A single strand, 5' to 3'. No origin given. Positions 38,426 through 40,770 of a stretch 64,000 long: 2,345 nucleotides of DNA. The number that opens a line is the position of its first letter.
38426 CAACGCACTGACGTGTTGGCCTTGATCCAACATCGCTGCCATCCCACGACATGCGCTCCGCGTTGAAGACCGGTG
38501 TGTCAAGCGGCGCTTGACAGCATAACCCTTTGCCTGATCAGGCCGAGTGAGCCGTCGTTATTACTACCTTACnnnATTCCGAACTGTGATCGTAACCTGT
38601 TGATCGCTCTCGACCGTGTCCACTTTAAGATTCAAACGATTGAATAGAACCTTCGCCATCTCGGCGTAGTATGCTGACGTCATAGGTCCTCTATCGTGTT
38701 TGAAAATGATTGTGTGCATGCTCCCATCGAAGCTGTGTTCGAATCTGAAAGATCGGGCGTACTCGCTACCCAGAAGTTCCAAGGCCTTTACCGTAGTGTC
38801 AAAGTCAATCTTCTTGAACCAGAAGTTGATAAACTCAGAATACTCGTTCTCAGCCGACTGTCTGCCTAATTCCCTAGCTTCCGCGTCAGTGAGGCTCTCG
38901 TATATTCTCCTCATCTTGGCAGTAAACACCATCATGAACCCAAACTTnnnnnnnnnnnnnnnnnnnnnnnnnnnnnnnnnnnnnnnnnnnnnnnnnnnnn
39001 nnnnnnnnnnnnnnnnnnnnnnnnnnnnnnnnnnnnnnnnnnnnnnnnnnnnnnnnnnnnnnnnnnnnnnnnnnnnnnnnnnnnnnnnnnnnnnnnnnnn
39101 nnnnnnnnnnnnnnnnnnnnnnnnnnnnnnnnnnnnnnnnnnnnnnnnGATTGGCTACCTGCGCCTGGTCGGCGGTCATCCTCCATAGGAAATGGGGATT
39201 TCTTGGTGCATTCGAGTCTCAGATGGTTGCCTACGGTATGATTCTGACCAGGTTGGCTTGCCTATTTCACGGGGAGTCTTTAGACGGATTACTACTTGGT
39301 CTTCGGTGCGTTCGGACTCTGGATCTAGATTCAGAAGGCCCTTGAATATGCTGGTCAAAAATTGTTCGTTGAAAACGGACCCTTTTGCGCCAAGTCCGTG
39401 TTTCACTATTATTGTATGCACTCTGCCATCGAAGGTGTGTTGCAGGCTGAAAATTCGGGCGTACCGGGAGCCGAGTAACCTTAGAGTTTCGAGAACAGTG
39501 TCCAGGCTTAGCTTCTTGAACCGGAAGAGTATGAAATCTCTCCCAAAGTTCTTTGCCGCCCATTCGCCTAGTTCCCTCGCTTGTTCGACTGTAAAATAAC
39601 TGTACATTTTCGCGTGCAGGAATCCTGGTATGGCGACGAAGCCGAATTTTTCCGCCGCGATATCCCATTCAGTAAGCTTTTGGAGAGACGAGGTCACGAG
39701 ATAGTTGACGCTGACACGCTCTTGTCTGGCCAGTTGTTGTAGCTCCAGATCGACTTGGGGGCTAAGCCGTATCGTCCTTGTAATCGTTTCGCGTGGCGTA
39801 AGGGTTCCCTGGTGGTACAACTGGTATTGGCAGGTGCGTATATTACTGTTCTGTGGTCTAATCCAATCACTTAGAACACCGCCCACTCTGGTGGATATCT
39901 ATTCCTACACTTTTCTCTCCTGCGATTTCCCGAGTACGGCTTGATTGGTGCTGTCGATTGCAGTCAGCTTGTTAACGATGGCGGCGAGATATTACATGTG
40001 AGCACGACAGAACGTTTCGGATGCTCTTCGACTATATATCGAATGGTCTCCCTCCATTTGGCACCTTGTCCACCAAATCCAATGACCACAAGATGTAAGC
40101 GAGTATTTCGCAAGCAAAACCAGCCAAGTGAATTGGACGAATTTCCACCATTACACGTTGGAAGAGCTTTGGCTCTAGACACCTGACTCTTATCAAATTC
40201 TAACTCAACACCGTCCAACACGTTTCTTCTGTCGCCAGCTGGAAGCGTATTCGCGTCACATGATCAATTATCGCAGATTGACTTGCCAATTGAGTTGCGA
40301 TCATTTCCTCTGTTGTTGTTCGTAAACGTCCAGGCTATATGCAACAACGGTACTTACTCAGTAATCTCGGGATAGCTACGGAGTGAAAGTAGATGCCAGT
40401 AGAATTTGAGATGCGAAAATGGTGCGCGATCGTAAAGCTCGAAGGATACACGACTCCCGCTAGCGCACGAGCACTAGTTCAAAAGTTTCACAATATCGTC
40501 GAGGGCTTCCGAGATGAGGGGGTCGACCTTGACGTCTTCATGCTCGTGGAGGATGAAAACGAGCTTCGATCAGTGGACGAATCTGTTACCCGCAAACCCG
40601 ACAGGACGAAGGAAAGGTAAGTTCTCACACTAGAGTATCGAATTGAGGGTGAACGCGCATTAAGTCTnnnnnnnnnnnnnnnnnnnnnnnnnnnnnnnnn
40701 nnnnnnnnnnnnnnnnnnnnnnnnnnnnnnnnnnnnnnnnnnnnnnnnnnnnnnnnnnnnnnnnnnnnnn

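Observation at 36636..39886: Four tandem paralogues of an RHH + unknown C-terminal domain protein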

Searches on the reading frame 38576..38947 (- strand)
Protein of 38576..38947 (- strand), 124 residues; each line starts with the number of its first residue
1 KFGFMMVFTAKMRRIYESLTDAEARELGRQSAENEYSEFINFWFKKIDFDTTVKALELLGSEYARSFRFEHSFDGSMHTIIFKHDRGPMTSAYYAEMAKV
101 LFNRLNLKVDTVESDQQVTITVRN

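Call 44: predict_structure(alignment_id=A5)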
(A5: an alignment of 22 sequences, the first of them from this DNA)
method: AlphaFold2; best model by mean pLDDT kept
length: 124 residues; sequences in the alignment: 22
mean_pLDDT: 88.3   pTM: 0.83
mean pLDDT of the five models: 88.3, 87.8, 87.4, 86.7, 86.0
residues with pLDDT >= 90: 87; 70-90: 23; 50-70: 12; < 50: 2
segments of 3 or more residues with pLDDT < 50: none
pLDDT, mean of each block of 10 residues (from residue 1): 55 83 97 90 92 90 80 95 93 96 93 97 88
secondary structure, 60 per line:
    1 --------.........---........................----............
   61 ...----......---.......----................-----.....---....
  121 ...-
elements in order: H9-17 H21-44 H49-63 E68-73 E77-83 H88-103 E109-113 E117-123
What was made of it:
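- On NikR-type regulators: The predicted topology is three helices followed by beta-beta-alpha-beta-beta (call 44).
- On Type II antitoxin (RHH class): The proteins are 191-261 aa with a folded second domain (call 44).
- Closest known: NikR. Different: Here the domain is alpha-alpha-alpha-beta-beta-alpha-beta-beta (call 44).
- The proteins are twice the length of typical antitoxins and have a folded second domain (call 44).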

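Call 48: fold_search(model_id=the predicted structure, library=pdb)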
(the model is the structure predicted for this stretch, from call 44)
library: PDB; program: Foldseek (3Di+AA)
matches with E <= 10: 890; with E <= 0.001: 8
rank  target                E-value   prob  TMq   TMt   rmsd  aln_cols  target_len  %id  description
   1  9dd0_D                6.3e-05  1.00  0.55  0.56   9.7       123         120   19  Designed allosteric facilitated dissociation switch AS1 in complex state TH with methylated lysines, crystal #2 (released 2025-08-20)
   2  9dd0_B                9.6e-05  1.00  0.52  0.52   5.8       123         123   15  Designed allosteric facilitated dissociation switch AS1 in complex state TH with methylated lysines, crystal #2 (released 2025-08-20)
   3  9dd4_A                9.6e-05  1.00  0.52  0.52   6.8       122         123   16  Crystal Structure of Designed facilitated dissociation target LHD101An1: LHD101A with an N-terminal extension (released 2025-08-20)
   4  9dcz_D                1.7e-04  1.00  0.45  0.45   6.4       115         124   16  Designed allosteric facilitated dissociation switch AS1 in complex state TH with methylated lysines, crystal #1 (released 2025-08-20)
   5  9dcz_B                2.1e-04  1.00  0.48  0.47   6.3       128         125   17  Designed allosteric facilitated dissociation switch AS1 in complex state TH with methylated lysines, crystal #1 (released 2025-08-20)
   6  9olq_N                3.0e-04  1.00  0.47  0.47   9.9       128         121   20  Designed allosteric facilitated dissociation switch AS1_K46L_E50W_K172W_E173Y in complex state THE (released 2025-08-20)
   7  6cww_A                7.8e-04  1.00  0.61  0.44   4.5       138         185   13  Cs H-NOX mutant with unnatural amino acid 4-cyano-L-phenylalanine at site 5 (released 2018-05-16)
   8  9dcx                  9.4e-04  1.00  0.48  0.26   9.2       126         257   15  Crystal Structure of designed allosteric facilitated dissociation switch AS1 (released 2025-08-20)
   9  7mwr_A                1.1e-03  1.00  0.49  0.32  11.3       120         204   17  Structure of De Novo designed beta sheet heterodimer LHD101A53/B4 (released 2022-01-19)
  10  3m0b                  1.3e-03  1.00  0.64  0.46   4.2       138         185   14  Ru-Porphyrin Protein Scaffolds for Sensing O2 (released 2010-04-14)
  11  4it2_A                1.3e-03  1.00  0.61  0.43   5.4       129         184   14  Mn(III)-PPIX bound Tt H-NOX (released 2013-02-27)
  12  9dcz_A                1.6e-03  1.00  0.53  0.29   9.9       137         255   14  Designed allosteric facilitated dissociation switch AS1 in complex state TH with methylated lysines, crystal #1 (released 2025-08-20)
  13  9dd0_C                1.7e-03  1.00  0.54  0.30   5.7       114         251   16  Designed allosteric facilitated dissociation switch AS1 in complex state TH with methylated lysines, crystal #2 (released 2025-08-20)
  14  3sj5_A                1.7e-03  1.00  0.58  0.42   5.8       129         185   13  I5F Mutant Structure of T. Tengcongensis H-NOX (released 2011-07-20)
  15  3iqb                  1.7e-03  1.00  0.57  0.41   5.8       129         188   12  Tt I75F/L144F H-NOX (released 2010-01-19)
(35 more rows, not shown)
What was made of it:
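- On H-NOX (HNOB, PF07700): E-values are 1e-3 to 1e-2, and designed proteins rank higher (call 48).
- Closest known: H-NOX. Same: Best natural structural match of the C-terminal domain: TMq 0.61-0.68, rmsd 3.7-4.5 A, ~138 columns (call 48).
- In call 48, H-NOX entries give TMq 0.61-0.68, rmsd 3.7-4.5 A over ~138 columns, probability 1.00; BcsD/CesD give 0.50-0.57 and TRAPP 0.56. H-NOX matches score higher than Bet3 or BcsD (call 48).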

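Call 86: fold_search(model_id=the predicted structure, library=viral)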
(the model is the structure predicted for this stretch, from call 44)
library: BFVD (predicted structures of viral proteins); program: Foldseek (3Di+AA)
matches with E <= 10: 1028; with E <= 0.001: 0
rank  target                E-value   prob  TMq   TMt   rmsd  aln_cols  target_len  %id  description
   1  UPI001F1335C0         2.0e-03  1.00  0.43  0.46   6.7       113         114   16  (no name look-up for this kind of identifier)
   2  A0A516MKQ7            1.6e-02  0.72  0.30  0.19  11.0       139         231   14  (no name in the UniProt tables at hand)
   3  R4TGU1                1.9e-02  0.99  0.43  0.52   4.1        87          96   13  Uncharacterized protein [Halogranum tailed virus 1]
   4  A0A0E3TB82            2.4e-02  0.99  0.34  0.51   3.7        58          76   17  Uncharacterized protein [Enterococcus phage EFLK1]
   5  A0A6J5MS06            2.5e-02  0.57  0.34  0.23  15.7       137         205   13  Uncharacterized protein [uncultured Caudovirales phage]
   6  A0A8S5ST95            3.0e-02  0.99  0.42  0.55   4.1        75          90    7  Uncharacterized protein [Myoviridae sp. ctZ2t4]
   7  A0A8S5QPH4            3.0e-02  0.97  0.35  0.47   4.4        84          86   15  Uncharacterized protein [Microviridae sp. ct46D1]
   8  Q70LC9                3.2e-02  0.84  0.39  0.24  22.6       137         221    6  Uncharacterized protein ORF221 [Acidianus filamentous virus 1 (isolate United States/Yellowstone)]
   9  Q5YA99                4.1e-02  0.63  0.31  0.39  10.9       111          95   18  11 [Bacillus phage BCASJ1c]
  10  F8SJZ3                4.1e-02  0.51  0.31  0.27  14.8       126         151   12  Uncharacterized protein 119 [Pseudomonas phage PhiPA3]
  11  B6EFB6                4.3e-02  0.82  0.35  0.42  11.1       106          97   10  Uncharacterized protein [Stygiolobus rod-shaped virus]
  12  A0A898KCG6            5.2e-02  0.54  0.31  0.28  10.0       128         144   13  (no name in the UniProt tables at hand)
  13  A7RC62                5.8e-02  0.97  0.33  0.50   3.9        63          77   10  (no name in the UniProt tables at hand)
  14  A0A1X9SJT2            6.2e-02  0.69  0.33  0.36   7.1       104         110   10  Uncharacterized protein [Sulfolobus islandicus rod-shaped virus 10]
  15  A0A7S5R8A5            6.6e-02  0.96  0.40  0.25   4.1        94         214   13  Uncharacterized protein [Rhizobium phage RHph_Y65]
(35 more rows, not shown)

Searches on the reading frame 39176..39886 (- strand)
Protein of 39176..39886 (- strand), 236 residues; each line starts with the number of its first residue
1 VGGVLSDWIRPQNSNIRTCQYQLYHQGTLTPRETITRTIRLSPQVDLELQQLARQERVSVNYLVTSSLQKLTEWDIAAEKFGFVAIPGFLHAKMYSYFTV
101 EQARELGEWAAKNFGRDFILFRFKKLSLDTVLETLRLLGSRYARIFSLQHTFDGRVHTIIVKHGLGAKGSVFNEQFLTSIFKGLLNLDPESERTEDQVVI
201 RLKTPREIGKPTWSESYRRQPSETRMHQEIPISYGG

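Call 4: search_protein_families(library=pfam, proteins=[window:39176-39886:-], max_evalue=1)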
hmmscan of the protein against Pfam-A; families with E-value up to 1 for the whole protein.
window:39176-39886:- (236 aa): 5 families
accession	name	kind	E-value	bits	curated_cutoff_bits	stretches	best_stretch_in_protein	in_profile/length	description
PF22761.1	NrS1-1_pol-like_head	-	0.031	14.9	27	0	35-92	12-66/88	NrS-1 polymerase-like head domain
PF05534.18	HicB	-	0.071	13.5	21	1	38-66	21-49/51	HicB family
PF16911.10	PapA_C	-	0.079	12.8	30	1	37-75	8-45/203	Phthiocerol/phthiodiolone dimycocerosyl transferase C-terminus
PF20605.4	Antitox_RHH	-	0.1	13.2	27.2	1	41-70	11-40/50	Antitoxin-like ribbon-helix-helix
PF04643.17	Motilin_assoc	-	0.12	12.7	22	1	190-209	8-27/59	Motilin/ghrelin-associated peptide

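Call 5: search_protein_families(library=ncbifam, proteins=[window:39176-39886:-], max_evalue=1)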
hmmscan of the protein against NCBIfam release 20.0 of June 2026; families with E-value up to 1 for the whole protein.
window:39176-39886:- (236 aa): 0 families

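Call 62: search_protein_families(library=padloc, proteins=[window:39176-39886:-], max_evalue=0.1)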
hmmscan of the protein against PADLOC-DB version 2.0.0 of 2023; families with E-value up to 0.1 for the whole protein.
window:39176-39886:- (236 aa): 0 families

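Call 63: search_protein_families(library=phrogs, proteins=[window:39176-39886:-], max_evalue=0.1)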
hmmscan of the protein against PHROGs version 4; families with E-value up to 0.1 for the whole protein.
window:39176-39886:- (236 aa): 1 family
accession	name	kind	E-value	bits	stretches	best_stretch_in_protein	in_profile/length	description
phrog_582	-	transcription regulation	0.095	14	0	16-72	39-95/105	Arc-like repressor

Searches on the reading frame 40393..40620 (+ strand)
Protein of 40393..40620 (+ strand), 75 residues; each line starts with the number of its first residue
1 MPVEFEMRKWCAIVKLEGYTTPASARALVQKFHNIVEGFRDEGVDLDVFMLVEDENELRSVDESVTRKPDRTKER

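Call 36: search_protein_families(library=pfam, proteins=[window:40393-40620:+], max_evalue=0.01)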
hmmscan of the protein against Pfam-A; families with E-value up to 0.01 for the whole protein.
window:40393-40620:+ (75 aa): 0 families

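Call 62: search_protein_families(library=padloc, proteins=[window:40393-40620:+], max_evalue=0.1)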
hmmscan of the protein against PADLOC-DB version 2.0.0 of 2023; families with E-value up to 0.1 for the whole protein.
window:40393-40620:+ (75 aa): 0 families

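Call 63: search_protein_families(library=phrogs, proteins=[window:40393-40620:+], max_evalue=0.1)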
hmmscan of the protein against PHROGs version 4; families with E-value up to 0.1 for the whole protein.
window:40393-40620:+ (75 aa): 0 families

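Call 85: search_solved_structures(query=window:40393-40620:+, max_evalue=10)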
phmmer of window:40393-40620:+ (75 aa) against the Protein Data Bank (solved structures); distinct sequences matched with E-value up to 10: 3.
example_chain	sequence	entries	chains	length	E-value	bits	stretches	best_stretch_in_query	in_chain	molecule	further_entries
5cwg_A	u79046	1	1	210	0.14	16.1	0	15-49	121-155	Designed helical repeat protein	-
5cwc_A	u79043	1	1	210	0.64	14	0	14-49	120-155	Designed helical repeat protein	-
6zu5_SB0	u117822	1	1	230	0.72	13.8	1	21-53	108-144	eS1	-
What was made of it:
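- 40393..40620 (+): 75-aa protein of unknown function, divergent from p4. It is the conserved neighbour of the array and the candidate regulated target or partner. No Pfam or PDB match (calls 36, 85).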
